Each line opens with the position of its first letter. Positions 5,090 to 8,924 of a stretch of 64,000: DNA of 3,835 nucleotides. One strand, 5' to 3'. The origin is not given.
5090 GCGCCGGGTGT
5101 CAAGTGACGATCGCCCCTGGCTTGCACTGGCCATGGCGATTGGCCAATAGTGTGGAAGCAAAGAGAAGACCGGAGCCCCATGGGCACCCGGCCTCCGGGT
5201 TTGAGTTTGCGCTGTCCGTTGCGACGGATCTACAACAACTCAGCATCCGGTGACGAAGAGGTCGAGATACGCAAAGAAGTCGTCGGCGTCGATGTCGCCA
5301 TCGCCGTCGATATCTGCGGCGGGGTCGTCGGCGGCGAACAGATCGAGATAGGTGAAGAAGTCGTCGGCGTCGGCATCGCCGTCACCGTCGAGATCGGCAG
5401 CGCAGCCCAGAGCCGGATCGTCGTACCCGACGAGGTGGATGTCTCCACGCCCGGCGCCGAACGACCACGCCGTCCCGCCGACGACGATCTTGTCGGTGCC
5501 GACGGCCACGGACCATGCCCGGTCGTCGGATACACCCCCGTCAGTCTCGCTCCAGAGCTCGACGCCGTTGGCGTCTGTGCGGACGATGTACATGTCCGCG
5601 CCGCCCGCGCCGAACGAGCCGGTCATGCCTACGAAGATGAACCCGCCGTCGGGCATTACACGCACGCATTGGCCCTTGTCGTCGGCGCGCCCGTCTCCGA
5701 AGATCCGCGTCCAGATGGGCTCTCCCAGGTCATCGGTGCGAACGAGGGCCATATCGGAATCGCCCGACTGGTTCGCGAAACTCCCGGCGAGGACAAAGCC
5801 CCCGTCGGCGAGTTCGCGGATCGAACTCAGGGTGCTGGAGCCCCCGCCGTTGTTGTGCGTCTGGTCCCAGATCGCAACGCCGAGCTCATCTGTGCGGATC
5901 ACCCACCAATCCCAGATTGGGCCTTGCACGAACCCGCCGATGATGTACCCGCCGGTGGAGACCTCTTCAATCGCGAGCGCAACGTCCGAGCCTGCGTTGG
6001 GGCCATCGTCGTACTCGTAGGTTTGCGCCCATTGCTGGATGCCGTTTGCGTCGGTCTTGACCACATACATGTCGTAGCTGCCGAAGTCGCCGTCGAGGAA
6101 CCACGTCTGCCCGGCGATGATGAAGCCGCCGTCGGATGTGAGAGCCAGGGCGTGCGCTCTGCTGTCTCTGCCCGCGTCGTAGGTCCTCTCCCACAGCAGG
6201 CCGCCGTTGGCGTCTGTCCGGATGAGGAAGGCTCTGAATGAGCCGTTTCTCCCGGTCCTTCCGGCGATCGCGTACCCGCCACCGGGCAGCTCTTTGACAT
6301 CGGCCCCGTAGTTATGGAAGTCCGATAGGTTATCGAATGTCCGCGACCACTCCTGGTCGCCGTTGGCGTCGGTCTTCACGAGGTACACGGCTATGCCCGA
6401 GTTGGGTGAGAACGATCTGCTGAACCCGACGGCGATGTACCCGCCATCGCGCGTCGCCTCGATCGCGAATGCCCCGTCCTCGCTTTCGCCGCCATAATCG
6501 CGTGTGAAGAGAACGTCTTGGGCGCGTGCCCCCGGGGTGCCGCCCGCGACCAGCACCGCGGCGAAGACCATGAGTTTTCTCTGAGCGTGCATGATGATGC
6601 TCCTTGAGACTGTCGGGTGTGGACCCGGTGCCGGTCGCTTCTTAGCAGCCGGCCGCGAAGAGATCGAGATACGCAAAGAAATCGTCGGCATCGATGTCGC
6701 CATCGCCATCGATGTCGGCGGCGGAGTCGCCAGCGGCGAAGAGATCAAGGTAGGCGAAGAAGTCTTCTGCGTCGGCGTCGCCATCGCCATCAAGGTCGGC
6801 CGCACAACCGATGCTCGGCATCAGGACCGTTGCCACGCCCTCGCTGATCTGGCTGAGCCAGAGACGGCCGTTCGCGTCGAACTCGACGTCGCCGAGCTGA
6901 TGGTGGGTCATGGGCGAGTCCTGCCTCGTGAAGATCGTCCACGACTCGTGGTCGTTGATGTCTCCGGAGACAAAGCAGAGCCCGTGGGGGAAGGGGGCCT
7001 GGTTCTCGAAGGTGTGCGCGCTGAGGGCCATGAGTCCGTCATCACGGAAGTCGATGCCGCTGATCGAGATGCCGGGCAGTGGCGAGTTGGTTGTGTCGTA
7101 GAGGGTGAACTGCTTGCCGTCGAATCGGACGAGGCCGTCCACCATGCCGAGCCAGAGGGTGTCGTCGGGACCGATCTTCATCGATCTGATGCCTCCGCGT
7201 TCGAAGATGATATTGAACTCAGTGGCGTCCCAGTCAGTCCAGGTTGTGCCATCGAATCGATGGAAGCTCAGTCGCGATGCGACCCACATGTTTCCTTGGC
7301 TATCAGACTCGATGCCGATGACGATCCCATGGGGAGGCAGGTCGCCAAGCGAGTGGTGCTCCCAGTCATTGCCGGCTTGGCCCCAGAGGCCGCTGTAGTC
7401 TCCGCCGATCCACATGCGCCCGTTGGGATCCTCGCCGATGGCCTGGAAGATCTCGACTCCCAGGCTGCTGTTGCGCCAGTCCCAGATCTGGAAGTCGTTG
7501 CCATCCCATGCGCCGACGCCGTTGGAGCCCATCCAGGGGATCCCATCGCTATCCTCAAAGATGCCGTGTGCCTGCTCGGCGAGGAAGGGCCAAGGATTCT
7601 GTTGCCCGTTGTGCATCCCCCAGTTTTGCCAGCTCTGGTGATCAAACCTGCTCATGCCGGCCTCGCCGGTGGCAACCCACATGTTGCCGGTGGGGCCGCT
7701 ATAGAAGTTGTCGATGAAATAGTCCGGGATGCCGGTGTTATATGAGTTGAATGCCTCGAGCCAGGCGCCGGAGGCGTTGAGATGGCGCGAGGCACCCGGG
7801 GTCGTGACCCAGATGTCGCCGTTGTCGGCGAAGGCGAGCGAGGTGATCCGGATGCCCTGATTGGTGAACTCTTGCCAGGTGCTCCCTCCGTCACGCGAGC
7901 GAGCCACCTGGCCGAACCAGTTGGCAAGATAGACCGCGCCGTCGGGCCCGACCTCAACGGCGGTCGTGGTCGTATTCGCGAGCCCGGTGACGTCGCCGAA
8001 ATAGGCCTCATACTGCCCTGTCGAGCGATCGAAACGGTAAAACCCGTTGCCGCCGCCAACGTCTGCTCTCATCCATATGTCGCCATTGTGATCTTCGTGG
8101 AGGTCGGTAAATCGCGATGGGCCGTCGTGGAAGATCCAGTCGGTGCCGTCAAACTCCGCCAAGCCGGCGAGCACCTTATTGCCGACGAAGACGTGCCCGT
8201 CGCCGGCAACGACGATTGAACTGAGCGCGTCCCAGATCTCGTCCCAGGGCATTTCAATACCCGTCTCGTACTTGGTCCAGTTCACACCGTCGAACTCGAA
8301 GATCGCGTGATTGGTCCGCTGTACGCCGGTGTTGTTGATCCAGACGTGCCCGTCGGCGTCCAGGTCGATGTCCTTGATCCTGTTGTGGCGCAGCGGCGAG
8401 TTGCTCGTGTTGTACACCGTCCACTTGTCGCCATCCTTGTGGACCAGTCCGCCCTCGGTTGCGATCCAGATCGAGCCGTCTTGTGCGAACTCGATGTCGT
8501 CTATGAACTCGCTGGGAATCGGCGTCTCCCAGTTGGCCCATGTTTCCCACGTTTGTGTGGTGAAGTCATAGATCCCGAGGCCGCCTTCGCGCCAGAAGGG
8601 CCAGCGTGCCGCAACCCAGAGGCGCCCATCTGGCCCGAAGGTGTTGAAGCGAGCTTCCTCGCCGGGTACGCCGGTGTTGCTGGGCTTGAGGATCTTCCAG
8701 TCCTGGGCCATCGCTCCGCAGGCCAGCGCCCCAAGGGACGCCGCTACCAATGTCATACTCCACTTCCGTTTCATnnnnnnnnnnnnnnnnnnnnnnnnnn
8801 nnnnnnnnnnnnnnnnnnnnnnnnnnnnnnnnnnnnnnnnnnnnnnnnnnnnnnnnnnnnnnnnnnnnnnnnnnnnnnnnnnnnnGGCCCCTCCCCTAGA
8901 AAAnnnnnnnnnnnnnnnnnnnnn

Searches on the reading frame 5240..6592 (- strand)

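Call 12: search_protein_families(library=ncbifam, proteins=[window:5240-6592:-], max_evalue=0.01)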
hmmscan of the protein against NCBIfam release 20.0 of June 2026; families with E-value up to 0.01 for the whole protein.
window:5240-6592:- (450 aa): 3 families
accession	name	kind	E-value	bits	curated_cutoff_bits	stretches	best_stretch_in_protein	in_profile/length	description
NF041540.1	dockerin_GC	domain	1.5e-13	50.9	29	1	397-450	1-67/67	GC-type dockerin domain-anchored protein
NF047494.1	Lepto_SBBP_lipo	equivalog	1.8e-08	33.5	400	2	120-219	161-263/466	SBBP repeat beta-propeller lipoprotein, LipL53 family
TIGR02608.1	delta_60_rpt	domain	2.4e-06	27.3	76.5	0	256-285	4-33/55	delta-60 repeat domain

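Call 13: search_protein_families(library=pfam, proteins=[window:5240-6592:-], max_evalue=0.01)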
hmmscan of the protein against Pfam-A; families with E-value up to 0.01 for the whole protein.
window:5240-6592:- (450 aa): 1 family
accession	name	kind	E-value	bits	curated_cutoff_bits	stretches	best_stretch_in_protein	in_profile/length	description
PF17164.10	DUF5122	-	0.0055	17.4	27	0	262-285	2-25/36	Domain of unknown function (DUF5122) beta-propeller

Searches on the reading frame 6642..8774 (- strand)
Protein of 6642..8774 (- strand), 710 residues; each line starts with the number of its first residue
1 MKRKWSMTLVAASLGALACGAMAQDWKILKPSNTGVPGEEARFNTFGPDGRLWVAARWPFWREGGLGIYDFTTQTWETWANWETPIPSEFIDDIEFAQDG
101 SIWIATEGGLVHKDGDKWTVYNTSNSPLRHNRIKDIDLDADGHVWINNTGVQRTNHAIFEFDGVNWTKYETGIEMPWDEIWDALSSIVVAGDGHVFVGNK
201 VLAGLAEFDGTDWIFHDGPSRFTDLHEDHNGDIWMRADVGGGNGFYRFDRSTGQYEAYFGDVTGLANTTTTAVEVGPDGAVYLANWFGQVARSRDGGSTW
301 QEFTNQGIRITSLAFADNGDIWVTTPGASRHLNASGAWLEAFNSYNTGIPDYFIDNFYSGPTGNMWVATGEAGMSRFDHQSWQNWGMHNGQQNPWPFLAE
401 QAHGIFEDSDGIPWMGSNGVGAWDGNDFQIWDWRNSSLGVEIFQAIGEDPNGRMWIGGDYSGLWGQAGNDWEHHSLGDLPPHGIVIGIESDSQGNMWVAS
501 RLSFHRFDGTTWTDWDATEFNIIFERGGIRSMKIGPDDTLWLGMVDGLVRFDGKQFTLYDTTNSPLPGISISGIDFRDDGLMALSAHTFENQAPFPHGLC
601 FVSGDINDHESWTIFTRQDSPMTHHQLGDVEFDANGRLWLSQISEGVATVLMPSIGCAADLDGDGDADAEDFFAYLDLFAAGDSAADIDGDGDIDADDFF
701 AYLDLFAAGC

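Call 12: search_protein_families(library=ncbifam, proteins=[window:6642-8774:-], max_evalue=0.01)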
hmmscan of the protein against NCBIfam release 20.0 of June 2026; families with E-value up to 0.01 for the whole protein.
window:6642-8774:- (710 aa): 4 families
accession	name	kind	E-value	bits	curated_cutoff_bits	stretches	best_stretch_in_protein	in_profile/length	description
NF041540.1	dockerin_GC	domain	1.8e-14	53.9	29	1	657-710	1-67/67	GC-type dockerin domain-anchored protein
NF052228.1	T9SS_PorZ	equivalog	6.6e-10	38.1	260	0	118-211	408-511/757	type IX secretion system anionic LPS delivery protein PorZ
NF045728.1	glycosyl_F510_1955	equivalog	3.2e-05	23.3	175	0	264-325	134-197/246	F510_1955 family glycosylhydrolase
NF033206.1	ScyE_fam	subfamily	0.0012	18.4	80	0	271-325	209-270/333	ScyD/ScyE family protein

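Call 13: search_protein_families(library=pfam, proteins=[window:6642-8774:-], max_evalue=0.01)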
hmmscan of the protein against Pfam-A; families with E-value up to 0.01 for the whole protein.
window:6642-8774:- (710 aa): 3 families
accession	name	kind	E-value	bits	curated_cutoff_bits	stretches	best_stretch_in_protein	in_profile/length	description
PF07494.17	Reg_prop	-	1.9e-23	79.9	20.4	0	442-459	7-23/24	Two component regulator propeller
PF08450.18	SGL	-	2.5e-06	27.7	26.3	0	599-662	62-121/246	SMP-30/Gluconolactonase/LRE-like region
PF13405.12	EF-hand_6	-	0.0028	17.7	25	0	686-704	9-27/30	EF-hand domain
